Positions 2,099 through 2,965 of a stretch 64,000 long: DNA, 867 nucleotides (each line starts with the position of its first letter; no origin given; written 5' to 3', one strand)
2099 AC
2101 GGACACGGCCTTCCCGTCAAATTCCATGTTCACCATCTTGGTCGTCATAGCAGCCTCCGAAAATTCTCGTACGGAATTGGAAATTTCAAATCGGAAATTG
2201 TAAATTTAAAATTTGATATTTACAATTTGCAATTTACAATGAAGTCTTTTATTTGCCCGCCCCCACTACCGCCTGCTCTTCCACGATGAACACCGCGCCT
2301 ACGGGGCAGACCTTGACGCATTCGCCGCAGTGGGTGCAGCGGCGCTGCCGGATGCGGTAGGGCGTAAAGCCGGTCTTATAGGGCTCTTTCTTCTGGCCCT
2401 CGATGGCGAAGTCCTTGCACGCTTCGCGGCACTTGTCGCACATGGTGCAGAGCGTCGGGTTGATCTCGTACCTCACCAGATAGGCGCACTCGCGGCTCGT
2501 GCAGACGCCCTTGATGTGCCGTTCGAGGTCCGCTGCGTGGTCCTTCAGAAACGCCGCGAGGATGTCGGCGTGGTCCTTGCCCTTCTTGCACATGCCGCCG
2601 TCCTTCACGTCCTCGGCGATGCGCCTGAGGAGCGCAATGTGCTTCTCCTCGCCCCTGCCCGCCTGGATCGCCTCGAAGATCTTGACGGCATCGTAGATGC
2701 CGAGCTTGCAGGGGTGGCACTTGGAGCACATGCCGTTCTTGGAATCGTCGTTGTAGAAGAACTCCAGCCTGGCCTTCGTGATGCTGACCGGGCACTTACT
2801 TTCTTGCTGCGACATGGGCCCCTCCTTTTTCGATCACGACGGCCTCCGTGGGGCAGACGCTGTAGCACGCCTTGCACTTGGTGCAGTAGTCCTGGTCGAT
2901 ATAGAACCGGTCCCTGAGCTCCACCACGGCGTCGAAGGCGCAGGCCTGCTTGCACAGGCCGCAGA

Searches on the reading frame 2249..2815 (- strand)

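Call 49: search_protein_families(library=pfam, proteins=[window:2249-2815:-])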
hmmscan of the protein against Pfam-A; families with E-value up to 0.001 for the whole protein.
window:2249-2815:- (188 aa): 12 families
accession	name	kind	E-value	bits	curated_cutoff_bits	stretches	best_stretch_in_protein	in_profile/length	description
PF10589.14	NADH_4Fe-4S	-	5e-13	49.2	23.5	1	27-100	12-85/85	NADH-ubiquinone oxidoreductase-F iron-sulfur binding region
PF12838.12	Fer4_7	-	3e-10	40.9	27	1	123-174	2-52/52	4Fe-4S dicluster domain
PF00037.32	Fer4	-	1.3e-09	37.9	21.1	1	155-175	3-23/24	4Fe-4S binding domain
PF13237.11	Fer4_10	-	6.7e-09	36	25.5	2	117-171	3-53/53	4Fe-4S dicluster domain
PF14697.11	Fer4_21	-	2.9e-07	31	35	1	118-174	3-56/59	4Fe-4S dicluster domain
PF13187.11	Fer4_9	-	2.6e-06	27.8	27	1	123-174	2-51/52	4Fe-4S dicluster domain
PF12837.12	Fer4_6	-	4.1e-06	26.9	25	1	155-174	4-23/24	4Fe-4S binding domain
PF12798.12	Fer4_3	-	0.00025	22.1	27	1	160-174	1-15/15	4Fe-4S binding domain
PF12797.12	Fer4_2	-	0.00027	21.2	24.5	1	155-172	5-22/22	4Fe-4S binding domain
PF13484.11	Fer4_16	-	0.00044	21.4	30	0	159-175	1-17/66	4Fe-4S double cluster binding domain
PF12800.12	Fer4_4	-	0.00059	20.4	24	1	159-173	3-17/17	4Fe-4S binding domain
PF13183.11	Fer4_8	-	0.00062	20.7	27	0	123-173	5-67/68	4Fe-4S dicluster domain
